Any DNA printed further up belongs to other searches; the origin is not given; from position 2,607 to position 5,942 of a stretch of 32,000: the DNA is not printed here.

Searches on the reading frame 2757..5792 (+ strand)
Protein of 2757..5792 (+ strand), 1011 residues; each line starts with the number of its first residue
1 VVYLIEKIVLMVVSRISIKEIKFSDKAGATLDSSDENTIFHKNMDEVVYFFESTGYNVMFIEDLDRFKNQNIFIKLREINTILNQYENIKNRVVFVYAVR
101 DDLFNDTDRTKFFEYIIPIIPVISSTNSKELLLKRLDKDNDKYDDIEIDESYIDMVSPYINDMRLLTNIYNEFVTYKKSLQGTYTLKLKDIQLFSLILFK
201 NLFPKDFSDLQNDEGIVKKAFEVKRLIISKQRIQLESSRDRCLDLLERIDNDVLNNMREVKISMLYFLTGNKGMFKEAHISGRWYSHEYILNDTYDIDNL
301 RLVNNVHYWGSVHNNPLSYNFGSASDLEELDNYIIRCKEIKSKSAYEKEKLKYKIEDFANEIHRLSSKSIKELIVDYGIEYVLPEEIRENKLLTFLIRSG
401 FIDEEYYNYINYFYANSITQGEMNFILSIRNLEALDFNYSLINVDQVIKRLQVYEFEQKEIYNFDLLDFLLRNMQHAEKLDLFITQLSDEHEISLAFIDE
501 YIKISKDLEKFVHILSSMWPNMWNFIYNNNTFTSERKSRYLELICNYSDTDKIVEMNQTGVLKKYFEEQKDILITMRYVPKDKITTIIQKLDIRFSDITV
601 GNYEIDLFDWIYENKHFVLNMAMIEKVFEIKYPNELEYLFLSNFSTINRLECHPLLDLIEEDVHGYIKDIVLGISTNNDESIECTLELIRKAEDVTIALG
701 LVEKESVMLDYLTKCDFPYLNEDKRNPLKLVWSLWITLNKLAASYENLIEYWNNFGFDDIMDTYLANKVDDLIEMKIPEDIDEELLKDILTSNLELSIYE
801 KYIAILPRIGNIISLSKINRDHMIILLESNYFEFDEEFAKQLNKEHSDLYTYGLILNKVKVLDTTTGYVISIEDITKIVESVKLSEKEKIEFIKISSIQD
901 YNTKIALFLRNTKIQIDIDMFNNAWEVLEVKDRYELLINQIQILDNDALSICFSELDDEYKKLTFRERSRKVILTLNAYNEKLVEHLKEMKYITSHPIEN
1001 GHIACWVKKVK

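Call 5: search_protein_families(library=pfam, proteins=[window:2757-5792:+], max_evalue=0.01)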
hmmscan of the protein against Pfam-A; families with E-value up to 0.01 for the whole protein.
window:2757-5792:+ (1011 aa): 1 family
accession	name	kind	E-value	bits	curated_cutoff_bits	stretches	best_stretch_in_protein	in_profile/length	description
PF20693.3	YobI-ATPase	-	7.5e-71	240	27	1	7-217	160-362/363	YobI-like P-loop NTPase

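Call 6: search_protein_families(library=padloc, proteins=[window:2757-5792:+], max_evalue=0.01)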
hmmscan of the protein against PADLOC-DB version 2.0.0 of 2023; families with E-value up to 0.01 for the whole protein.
window:2757-5792:+ (1011 aa): 1 family
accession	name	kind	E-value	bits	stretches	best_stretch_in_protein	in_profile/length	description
PDLC02220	Tmn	-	5e-43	145.2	1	43-751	262-994/1273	-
